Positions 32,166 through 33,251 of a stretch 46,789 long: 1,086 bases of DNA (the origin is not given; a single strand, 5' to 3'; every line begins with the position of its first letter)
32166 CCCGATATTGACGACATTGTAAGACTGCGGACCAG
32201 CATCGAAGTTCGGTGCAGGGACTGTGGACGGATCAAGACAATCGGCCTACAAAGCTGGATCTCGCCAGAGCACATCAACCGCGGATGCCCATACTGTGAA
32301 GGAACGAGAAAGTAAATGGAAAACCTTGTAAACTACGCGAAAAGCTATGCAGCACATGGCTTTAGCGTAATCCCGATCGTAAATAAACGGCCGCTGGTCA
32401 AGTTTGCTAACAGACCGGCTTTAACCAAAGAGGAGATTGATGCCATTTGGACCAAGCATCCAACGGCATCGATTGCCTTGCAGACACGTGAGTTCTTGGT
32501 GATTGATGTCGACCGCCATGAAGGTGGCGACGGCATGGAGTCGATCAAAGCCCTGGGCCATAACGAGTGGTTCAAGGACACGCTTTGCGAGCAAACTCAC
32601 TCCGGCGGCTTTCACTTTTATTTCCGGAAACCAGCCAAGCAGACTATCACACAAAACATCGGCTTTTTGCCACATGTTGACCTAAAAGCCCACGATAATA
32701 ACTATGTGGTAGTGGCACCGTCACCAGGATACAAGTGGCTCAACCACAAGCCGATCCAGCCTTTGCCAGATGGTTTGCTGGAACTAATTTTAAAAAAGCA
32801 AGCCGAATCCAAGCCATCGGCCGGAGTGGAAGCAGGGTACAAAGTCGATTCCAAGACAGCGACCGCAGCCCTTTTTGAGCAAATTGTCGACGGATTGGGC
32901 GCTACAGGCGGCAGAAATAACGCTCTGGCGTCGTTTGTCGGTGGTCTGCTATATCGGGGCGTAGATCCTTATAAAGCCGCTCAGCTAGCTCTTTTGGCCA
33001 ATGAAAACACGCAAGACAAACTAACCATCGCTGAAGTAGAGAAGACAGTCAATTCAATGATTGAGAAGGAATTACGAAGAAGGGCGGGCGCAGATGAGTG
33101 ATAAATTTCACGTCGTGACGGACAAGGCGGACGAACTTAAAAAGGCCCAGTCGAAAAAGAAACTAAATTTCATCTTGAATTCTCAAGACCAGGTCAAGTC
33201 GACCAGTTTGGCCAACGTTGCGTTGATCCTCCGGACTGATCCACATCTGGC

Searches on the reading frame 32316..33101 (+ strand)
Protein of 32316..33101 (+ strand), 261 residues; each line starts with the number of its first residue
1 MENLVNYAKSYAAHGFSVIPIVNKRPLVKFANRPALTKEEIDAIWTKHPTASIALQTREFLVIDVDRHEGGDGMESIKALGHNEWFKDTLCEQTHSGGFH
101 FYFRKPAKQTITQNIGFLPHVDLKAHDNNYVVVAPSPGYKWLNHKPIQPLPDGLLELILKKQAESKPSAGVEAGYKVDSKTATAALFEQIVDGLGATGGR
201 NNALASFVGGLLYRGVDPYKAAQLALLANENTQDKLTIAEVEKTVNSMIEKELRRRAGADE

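Call 10: search_protein_families(library=phrogs, proteins=[window:32316-33101:+])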
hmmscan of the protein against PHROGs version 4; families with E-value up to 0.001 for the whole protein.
window:32316-33101:+ (261 aa): 6 families
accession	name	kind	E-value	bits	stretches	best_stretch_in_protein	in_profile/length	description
phrog_695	-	DNA, RNA and nucleotide metabolism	1.4e-56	193.6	1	1-259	5-275/704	DNA polymerase/primase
phrog_1156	-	DNA, RNA and nucleotide metabolism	8.8e-16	58.6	1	4-152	13-177/855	DNA primase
phrog_5852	-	DNA, RNA and nucleotide metabolism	6.1e-11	43.1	1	39-136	124-218/242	DNA polymerase/primase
phrog_906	-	DNA, RNA and nucleotide metabolism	9.2e-11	42.2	1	50-172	111-257/872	DNA polymerase/primase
phrog_3022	-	DNA, RNA and nucleotide metabolism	2.3e-07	30.6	1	52-176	77-197/788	DNA primase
phrog_5177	-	DNA, RNA and nucleotide metabolism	1.6e-06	27.3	1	2-253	18-292/876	DNA polymerase/primase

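Call 63: search_protein_families(library=pfam, proteins=[window:32316-33101:+], max_evalue=0.01)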
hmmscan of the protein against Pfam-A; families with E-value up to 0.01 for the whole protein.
window:32316-33101:+ (261 aa): 2 families
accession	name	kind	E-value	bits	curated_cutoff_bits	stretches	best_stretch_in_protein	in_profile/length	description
PF09250.16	Prim-Pol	-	6e-28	98.7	22.8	1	8-152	1-157/158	Bifunctional DNA primase/polymerase, N-terminal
PF08708.16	PriCT_1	-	5.5e-10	39.1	21.1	1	195-253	8-66/67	Primase C terminal 1 (PriCT-1)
